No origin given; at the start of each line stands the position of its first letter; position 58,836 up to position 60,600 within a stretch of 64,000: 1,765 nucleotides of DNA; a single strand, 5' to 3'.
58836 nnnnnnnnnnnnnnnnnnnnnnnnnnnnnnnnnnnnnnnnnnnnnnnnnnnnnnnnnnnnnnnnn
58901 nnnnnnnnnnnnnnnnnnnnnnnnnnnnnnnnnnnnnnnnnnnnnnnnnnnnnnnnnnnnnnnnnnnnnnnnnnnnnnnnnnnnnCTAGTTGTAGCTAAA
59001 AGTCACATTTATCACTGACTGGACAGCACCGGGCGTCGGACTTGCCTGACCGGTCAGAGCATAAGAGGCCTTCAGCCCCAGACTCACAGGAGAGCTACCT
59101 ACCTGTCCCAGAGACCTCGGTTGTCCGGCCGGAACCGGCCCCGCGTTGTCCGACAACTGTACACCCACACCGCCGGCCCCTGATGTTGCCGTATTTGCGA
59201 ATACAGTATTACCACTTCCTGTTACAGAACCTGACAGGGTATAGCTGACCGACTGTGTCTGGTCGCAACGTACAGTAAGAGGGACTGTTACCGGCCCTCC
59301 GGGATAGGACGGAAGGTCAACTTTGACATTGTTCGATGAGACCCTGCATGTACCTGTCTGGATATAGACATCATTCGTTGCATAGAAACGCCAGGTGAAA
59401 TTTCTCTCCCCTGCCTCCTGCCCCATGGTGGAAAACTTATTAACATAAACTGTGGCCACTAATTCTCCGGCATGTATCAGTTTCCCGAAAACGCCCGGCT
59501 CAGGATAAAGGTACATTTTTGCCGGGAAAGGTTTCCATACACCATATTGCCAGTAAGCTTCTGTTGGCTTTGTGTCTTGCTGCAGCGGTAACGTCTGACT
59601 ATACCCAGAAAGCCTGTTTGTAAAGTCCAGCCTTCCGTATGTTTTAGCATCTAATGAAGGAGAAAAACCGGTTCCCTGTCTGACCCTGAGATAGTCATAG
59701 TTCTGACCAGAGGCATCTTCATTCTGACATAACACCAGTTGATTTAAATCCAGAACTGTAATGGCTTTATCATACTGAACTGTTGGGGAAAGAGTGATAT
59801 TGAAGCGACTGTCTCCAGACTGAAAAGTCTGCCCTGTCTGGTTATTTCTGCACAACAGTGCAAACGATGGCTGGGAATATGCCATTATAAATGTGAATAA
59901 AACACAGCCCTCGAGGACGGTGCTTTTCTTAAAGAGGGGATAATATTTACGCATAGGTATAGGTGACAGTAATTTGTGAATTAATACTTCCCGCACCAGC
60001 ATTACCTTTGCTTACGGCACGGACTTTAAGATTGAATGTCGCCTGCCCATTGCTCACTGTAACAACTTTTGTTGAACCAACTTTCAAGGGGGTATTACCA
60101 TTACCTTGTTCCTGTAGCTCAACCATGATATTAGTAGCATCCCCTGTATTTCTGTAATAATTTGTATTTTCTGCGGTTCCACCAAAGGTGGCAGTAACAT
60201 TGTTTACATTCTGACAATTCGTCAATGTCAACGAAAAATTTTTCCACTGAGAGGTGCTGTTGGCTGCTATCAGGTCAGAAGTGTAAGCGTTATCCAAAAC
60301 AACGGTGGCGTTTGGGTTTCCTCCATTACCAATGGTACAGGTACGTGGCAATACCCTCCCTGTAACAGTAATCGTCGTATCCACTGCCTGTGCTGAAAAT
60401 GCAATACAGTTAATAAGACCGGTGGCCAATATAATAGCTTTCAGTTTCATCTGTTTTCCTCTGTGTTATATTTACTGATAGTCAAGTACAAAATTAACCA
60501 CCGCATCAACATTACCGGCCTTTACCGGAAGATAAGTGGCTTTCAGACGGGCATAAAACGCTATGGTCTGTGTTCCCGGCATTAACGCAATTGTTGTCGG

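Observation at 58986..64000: S/F1C-type chaperone-usher fimbrial operon with a divergent FimH-like tip adhesin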

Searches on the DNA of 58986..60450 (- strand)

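Call 8: search_dna_similar(query=window:58986-59954:-, collection=ecoli_genomes, mode=distant, rows=spread, max_rows=30)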
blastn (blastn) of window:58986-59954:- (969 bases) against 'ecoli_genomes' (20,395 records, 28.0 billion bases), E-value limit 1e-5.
Records with a match: 321; places in all: 358; records where one place covers at least 80% of the query: 252.
Genomes with a match: 320 of 5426; with a place that covers at least 80% of the query: 251. Places per genome that has any: lowest 1, median 1, highest 3. On chromosomes: 358 places; on plasmids: 0.
Best place of each record, by identity: >=99% 149; 95-99% 76; 90-95% 1; 80-90% 92; 60-80% 3.
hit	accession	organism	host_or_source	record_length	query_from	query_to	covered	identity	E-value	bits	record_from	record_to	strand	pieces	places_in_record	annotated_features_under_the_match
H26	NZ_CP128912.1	Escherichia coli strain TUM13773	Homo sapiens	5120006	1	969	100%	100.0%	0e+0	1748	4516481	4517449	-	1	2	focH: F1C fimbrial protein subunit FocH | focG: F1C fimbria minor subunit FocG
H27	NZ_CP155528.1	Escherichia coli strain 3-72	Mus musculus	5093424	1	969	100%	99.9%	0e+0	1744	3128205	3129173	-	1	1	focH: F1C fimbrial protein subunit FocH | fimbrial protein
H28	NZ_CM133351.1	Escherichia coli strain DEF2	Mus musculus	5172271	1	969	100%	99.9%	0e+0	1744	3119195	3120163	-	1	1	focH: F1C fimbrial protein subunit FocH | fimbrial protein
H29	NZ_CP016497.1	Escherichia coli strain UPEC 26-1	Homo sapiens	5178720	1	969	100%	99.8%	0e+0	1739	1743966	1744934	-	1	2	focH: F1C fimbrial protein subunit FocH | focG: F1C fimbria minor subunit FocG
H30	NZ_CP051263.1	Escherichia coli CFT073 strain CFT073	missing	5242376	1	969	100%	99.8%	0e+0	1739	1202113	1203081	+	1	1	focH: F1C fimbrial protein subunit FocH | focG: F1C fimbria minor subunit FocG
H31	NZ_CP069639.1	Escherichia coli strain SSGNw1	not applicable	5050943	1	969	100%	99.8%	0e+0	1739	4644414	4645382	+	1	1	focH: F1C fimbrial protein subunit FocH | focG: F1C fimbria minor subunit FocG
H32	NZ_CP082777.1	Escherichia coli O25:H1 strain CU39ES-1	Homo sapiens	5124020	1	969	100%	99.8%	0e+0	1739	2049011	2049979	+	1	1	focH: F1C fimbrial protein subunit FocH | focG: fimbrial protein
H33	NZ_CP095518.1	Escherichia coli strain GN02350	Homo sapiens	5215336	1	969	100%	99.8%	0e+0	1739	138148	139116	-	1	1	focH: F1C fimbrial protein subunit FocH | focG: F1C fimbria minor subunit FocG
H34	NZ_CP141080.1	Escherichia coli strain KE51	Homo sapiens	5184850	1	969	100%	99.8%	0e+0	1739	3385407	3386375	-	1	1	focH: F1C fimbrial protein subunit FocH | focG: F1C fimbria minor subunit FocG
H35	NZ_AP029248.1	Escherichia coli strain LTC101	Laboratory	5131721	1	969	100%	99.8%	0e+0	1739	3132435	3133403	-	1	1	focH: F1C fimbrial protein subunit FocH | focG: F1C fimbria minor subunit FocG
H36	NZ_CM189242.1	Escherichia coli Nissle 1917 strain Nissle 1917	-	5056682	1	969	100%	99.8%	0e+0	1739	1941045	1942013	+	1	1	focH: F1C fimbrial protein subunit FocH | focG: F1C fimbria minor subunit FocG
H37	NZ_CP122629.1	Escherichia coli strain ETEC4088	Sus scrofa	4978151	1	969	100%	99.7%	0e+0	1735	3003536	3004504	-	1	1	focH: F1C fimbrial protein subunit FocH | focG: F1C fimbria minor subunit FocG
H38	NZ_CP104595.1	Escherichia coli strain EC9952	Homo sapiens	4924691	1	969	100%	99.0%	0e+0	1703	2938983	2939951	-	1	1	focH: F1C fimbrial protein subunit FocH | focG: F1C fimbria minor subunit FocG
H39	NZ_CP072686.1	Escherichia coli strain FP4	Canis lupus familiaris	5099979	39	969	96%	99.5%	0e+0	1657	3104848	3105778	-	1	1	focH: F1C fimbrial protein subunit FocH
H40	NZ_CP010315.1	Escherichia coli strain 789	Turkey with septicemic infection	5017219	39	969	96%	98.1%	0e+0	1599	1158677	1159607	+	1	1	fimbrial protein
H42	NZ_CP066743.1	Escherichia coli strain UPEC 536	Homo sapiens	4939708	1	969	100%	84.4%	0e+0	1070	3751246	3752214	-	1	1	sfaH: S-fimbrial adhesin minor pilin SfaH | sfaS: S-fimbrial adhesin minor subunit SfaS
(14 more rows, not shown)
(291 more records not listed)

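Call 9: search_dna_similar(query=window:59947-60450:-, collection=ecoli_genomes, mode=distant, rows=spread, max_rows=30)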
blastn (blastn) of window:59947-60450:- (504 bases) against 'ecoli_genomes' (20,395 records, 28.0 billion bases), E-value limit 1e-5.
Records with a match: 254; places in all: 289; records where one place covers at least 80% of the query: 125.
Genomes with a match: 253 of 5426; with a place that covers at least 80% of the query: 125. Places per genome that has any: lowest 1, median 1, highest 3. On chromosomes: 289 places; on plasmids: 0.
Best place of each record, by identity: >=99% 103; 95-99% 2; 90-95% 5; 80-90% 122; 60-80% 22.
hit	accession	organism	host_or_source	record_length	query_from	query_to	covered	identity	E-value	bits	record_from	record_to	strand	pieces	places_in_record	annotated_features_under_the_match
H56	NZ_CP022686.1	Escherichia coli Nissle 1917 strain Nissle 1917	Homo sapiens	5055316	1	504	100%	100.0%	0e+0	910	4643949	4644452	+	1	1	focG: F1C fimbria minor subunit FocG | focH: F1C fimbrial protein subunit FocH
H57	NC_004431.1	Escherichia coli CFT073 strain CFT073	-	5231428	1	504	100%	100.0%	0e+0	910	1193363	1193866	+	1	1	focG: F1C fimbria minor subunit FocG | focH: F1C fimbrial protein subunit FocH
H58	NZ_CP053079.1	Escherichia coli strain K56-43-un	Homo sapiens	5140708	1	504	100%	100.0%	0e+0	910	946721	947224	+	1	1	focG: F1C fimbria minor subunit FocG | focH: F1C fimbrial protein subunit FocH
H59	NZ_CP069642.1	Escherichia coli strain SSGNw2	not applicable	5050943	1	504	100%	100.0%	0e+0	910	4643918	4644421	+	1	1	focG: F1C fimbria minor subunit FocG | focH: F1C fimbrial protein subunit FocH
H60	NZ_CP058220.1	Escherichia coli strain 83972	Homo sapiens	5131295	1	504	100%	100.0%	0e+0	910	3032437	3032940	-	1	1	focG: F1C fimbria minor subunit FocG | focH: F1C fimbrial protein subunit FocH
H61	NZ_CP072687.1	Escherichia coli strain YP3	Canis lupus familiaris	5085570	1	504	100%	100.0%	0e+0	910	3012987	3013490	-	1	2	focG: F1C fimbria minor subunit FocG | focH: F1C fimbrial protein subunit FocH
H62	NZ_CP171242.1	Escherichia coli Nissle 1917 strain Nissle 1917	Homo sapiens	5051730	1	504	100%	100.0%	0e+0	910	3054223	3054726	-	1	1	focG: F1C fimbria minor subunit FocG | focH: F1C fimbrial protein subunit FocH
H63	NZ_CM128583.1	Escherichia coli strain 401656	Homo sapiens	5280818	1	504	100%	100.0%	0e+0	910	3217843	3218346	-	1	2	focG: F1C fimbria minor subunit FocG | focH: F1C fimbrial protein subunit FocH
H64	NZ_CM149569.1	Escherichia coli strain MEI3O-23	Soil surface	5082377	1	504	100%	100.0%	0e+0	910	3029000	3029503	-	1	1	focG: F1C fimbria minor subunit FocG | focH: F1C fimbrial protein subunit FocH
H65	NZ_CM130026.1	Escherichia coli strain NE88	Culture with antimicrbial peptide EWAMPR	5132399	1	504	100%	100.0%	0e+0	910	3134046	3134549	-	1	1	focG: F1C fimbria minor subunit FocG | focH: F1C fimbrial protein subunit FocH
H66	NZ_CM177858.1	Escherichia coli strain UPEC957C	canine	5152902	1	504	100%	100.0%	0e+0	910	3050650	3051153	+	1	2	focG: F1C fimbria minor subunit FocG | focH: F1C fimbrial protein subunit FocH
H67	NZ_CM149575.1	Escherichia coli strain MEI2A-0323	Soil surface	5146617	1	504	100%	99.8%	0e+0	905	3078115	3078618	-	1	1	focG: F1C fimbria minor subunit FocG | focH: F1C fimbrial protein subunit FocH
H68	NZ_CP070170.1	Escherichia coli strain FDAARGOS_1284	Homo sapiens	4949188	1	504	100%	70.6%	2e-56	229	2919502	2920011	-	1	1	fimbrial protein | focH: F1C fimbrial protein subunit FocH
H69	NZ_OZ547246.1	Escherichia coli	Homo sapiens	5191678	1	504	100%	70.6%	2e-56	229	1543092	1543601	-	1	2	fimbrial protein | focH: F1C fimbrial protein subunit FocH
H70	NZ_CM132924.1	Escherichia coli strain FEA3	Mus musculus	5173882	1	504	100%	70.4%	3e-55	224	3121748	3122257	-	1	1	fimbrial protein | focH: F1C fimbrial protein subunit FocH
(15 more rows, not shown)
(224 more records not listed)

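Call 10: get_annotated_region(hit=H57, flank=7000)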
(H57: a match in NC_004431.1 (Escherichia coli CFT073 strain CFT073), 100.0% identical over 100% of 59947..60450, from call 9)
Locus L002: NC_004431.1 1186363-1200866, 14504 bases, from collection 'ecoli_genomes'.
description: Escherichia coli CFT073, complete sequence
organism: Escherichia coli CFT073 strain CFT073 (NCBI taxid 199310)
replicon: chromosome; assembly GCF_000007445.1
host: -; source: -; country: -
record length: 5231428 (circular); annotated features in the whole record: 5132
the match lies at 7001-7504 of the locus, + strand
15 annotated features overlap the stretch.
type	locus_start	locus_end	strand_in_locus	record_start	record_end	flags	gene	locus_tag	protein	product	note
CDS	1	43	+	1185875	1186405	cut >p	-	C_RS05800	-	DNA-binding protein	frameshifted; incomplete; partial in the middle of a contig; missing C-terminus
CDS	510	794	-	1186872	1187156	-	sfaC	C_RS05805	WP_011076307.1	S/F1C fimbrial major subunit operon transcriptional regulator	-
CDS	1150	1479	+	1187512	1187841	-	-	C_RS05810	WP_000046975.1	S/F1C fimbrial major subunit operon transcriptional regulator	-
CDS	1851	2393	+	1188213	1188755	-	focA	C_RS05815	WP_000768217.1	F1C fimbrial major subunit FocA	-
CDS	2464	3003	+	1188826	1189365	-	sfaD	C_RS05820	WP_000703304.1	S/F1C fimbrial minor subunit SfaD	-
CDS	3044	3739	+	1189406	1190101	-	-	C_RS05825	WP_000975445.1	S/F1C fimbrial biogenesis chaperone SfaE/FocC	-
CDS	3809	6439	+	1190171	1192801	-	sfaF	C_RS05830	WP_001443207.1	S/F1C fimbrial usher SfaF/FocD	-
CDS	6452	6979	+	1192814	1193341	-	sfaG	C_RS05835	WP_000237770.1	S/F1C fimbrial adhesin minor pilin SfaG/FocF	-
CDS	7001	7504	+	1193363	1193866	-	focG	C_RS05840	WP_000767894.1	F1C fimbria minor subunit FocG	-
CDS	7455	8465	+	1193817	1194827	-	focH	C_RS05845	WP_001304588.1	F1C fimbrial protein subunit FocH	-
CDS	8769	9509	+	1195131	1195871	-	sfaY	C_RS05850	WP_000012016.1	transcriptional regulator SfaY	-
CDS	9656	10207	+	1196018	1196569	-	sfaX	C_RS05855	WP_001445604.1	HTH-type transcriptional regulator SfaX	-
CDS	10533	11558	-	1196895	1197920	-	-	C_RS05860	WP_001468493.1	IS630-like element ISEc40 family transposase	-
CDS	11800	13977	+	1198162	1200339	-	iroN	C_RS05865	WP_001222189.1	siderophore salmochelin receptor IroN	-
CDS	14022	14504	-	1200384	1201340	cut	iroE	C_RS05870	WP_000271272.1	catecholate siderophore esterase IroE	-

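Call 11: get_annotated_region(hit=H42, flank=7000)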
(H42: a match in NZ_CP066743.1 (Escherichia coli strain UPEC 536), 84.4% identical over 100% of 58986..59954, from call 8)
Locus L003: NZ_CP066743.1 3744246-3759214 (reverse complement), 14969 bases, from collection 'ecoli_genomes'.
description: Escherichia coli strain UPEC 536 chromosome, complete genome
organism: Escherichia coli strain UPEC 536 (NCBI taxid 562)
replicon: chromosome; assembly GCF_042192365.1
host: Homo sapiens; source: urine; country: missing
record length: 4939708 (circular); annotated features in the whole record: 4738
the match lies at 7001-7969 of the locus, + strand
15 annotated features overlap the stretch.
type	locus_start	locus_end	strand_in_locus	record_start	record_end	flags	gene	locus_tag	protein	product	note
CDS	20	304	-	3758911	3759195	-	sfaC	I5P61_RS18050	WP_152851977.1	S/F1C fimbrial major subunit operon transcriptional regulator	-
CDS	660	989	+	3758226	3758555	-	-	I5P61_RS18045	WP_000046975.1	S/F1C fimbrial major subunit operon transcriptional regulator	-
CDS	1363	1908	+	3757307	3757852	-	sfaA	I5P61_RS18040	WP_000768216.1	S-fimbrial adhesin major pilin SfaA-I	-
CDS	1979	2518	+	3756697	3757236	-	sfaD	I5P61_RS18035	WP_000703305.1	S/F1C fimbrial minor subunit SfaD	-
CDS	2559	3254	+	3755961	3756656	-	-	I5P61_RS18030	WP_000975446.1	S/F1C fimbrial biogenesis chaperone SfaE/FocC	-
CDS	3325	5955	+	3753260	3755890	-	sfaF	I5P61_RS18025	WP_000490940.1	S/F1C fimbrial usher SfaF/FocD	-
CDS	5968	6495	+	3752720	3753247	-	sfaG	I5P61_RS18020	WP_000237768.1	S/F1C fimbrial adhesin minor pilin SfaG/FocF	-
CDS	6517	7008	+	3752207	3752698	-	sfaS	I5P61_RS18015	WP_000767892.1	S-fimbrial adhesin minor subunit SfaS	-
CDS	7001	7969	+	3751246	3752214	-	sfaH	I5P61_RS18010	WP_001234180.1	S-fimbrial adhesin minor pilin SfaH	-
CDS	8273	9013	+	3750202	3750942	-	sfaY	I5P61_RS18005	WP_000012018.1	transcriptional regulator SfaY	-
CDS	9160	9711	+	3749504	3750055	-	sfaX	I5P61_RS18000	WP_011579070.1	HTH-type transcriptional regulator SfaX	-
CDS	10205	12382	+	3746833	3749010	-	iroN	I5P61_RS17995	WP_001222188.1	siderophore salmochelin receptor IroN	-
CDS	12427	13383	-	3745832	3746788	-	iroE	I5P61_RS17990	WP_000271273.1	catecholate siderophore esterase IroE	-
CDS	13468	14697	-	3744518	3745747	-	iroD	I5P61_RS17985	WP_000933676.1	catecholate siderophore esterase IroD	-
CDS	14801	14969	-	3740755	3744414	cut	iroC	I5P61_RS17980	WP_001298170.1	salmochelin/enterobactin export ABC transporter IroC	-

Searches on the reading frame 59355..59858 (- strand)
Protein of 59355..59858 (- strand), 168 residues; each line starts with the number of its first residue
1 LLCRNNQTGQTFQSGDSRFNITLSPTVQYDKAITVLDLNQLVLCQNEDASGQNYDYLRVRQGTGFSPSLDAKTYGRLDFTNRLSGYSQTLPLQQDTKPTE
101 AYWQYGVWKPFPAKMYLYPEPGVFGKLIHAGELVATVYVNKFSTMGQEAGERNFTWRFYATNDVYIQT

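Call 20: search_solved_structures(query=window:59355-59858:-, max_evalue=0.01, show_alignments=4)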
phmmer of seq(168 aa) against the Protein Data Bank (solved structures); distinct sequences matched with E-value up to 0.01: 25.
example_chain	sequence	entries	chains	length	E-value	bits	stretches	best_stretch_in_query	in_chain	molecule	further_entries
5lne_A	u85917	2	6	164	1.5e-14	57.2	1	7-166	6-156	Putative Fml fimbrial adhesin FmlD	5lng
6aow_A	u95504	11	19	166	1.6e-14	57.1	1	7-166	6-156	F9 pilus adhesin FmlH | Fml fimbrial adhesin FmlD | Putative Fml fimbrial adhesin FmlD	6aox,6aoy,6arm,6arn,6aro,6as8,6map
4ca4_A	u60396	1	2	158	1.8e-11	47.2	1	6-168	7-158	FIMH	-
7ayn_A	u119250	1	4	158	4.1e-11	46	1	6-168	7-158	Type 1 fimbrin D-mannose specific adhesin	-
5fs5_A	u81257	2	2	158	6.4e-11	45.4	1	6-168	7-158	FIMH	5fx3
1uwf_A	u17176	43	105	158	7e-11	45.3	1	6-168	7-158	FIMH PROTEIN | PROTEIN FIMH | FIMH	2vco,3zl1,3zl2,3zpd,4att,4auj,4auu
4x50_A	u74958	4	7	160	7.3e-11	45.2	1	6-168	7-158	Protein FimH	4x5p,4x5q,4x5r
4css_A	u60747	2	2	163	7.9e-11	45.1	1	6-168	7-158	PROTEIN FIMH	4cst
1tr7_B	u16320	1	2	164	8e-11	45.1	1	6-168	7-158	FimH protein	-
3mcy_A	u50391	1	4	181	1.1e-10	44.6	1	6-168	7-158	FimH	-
9at9_B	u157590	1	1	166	1.2e-10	44.5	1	7-168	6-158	FimH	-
4xoc_A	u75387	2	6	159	1.3e-10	44.4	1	6-168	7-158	FimH protein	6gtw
5mca_A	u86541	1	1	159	1.4e-10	44.3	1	6-168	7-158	Protein FimH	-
7q3n_F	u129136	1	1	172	2.3e-10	43.6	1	6-168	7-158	Type 1 fimbiral adhesin FimH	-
9q1v_B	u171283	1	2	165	3e-10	43.2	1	6-168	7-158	Type 1 fimbrin D-mannose specific adhesin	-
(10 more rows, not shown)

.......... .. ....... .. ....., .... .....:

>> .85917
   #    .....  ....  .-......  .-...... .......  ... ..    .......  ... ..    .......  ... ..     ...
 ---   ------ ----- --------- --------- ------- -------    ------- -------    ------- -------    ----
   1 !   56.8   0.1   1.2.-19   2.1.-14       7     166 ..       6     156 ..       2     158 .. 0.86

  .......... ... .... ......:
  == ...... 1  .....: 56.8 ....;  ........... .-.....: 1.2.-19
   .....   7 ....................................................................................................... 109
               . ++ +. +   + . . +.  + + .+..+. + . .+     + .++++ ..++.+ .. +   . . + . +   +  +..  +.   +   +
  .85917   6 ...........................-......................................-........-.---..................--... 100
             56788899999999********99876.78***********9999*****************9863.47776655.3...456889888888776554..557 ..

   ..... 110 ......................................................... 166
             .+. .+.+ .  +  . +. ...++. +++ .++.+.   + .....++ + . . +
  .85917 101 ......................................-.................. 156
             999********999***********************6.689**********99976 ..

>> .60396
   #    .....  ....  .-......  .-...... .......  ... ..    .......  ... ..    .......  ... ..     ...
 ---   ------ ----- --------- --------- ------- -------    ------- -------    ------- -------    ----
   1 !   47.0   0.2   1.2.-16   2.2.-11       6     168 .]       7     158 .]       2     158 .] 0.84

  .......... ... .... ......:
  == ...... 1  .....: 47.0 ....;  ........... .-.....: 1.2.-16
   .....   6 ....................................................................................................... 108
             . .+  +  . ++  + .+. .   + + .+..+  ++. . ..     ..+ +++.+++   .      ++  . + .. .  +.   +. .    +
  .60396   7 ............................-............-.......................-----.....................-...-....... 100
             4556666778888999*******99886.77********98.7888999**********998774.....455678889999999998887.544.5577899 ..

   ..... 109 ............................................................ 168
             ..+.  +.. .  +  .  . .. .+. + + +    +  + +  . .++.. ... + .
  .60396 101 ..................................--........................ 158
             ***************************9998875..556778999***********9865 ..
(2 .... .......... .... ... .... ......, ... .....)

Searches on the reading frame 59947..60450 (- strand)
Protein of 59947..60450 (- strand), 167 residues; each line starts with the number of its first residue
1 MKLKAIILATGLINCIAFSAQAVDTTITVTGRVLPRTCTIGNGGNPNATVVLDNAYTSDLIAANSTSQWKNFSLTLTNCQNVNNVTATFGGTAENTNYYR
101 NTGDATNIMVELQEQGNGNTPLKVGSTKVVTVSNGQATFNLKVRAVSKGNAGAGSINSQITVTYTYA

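Call 6: search_protein_families(proteins=[window:59947-60450:-], library=ncbifam)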
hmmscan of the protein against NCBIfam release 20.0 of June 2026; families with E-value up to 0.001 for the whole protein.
window:59947-60450:- (167 aa): 8 families
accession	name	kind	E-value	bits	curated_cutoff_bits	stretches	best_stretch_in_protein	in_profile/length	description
NF052363.1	FimG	equivalog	4.1e-40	137.2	220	1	4-166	5-166/166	type 1 fimbrial minor subunit FimG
NF011738.0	PRK15191.1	equivalog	1.5e-10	41.2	238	1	9-162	8-167/172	fimbrial protein BcfF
NF052362.1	FimF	equivalog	8.2e-10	38.5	200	1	1-164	1-172/175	type 1 fimbrial adaptor subunit FimF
NF011828.0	PRK15300.1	equivalog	4.2e-09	36.6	229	1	2-122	6-125/179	fimbrial protein StiA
NF007402.0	PRK09934.1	equivalog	4.4e-09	36.3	168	1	7-142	8-145/171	fimbria assembly protein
NF011835.0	PRK15307.1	equivalog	3.2e-05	23.6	259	1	5-146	10-173/201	major fimbrial protein StkA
NF011756.0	PRK15209.1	equivalog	0.00015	21.4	221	1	9-166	10-173/174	long polar fimbrial major subunit LpfA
NF011734.0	PRK15187.1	equivalog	0.00036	20.3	247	1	15-166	22-179/180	fimbrial protein BcfA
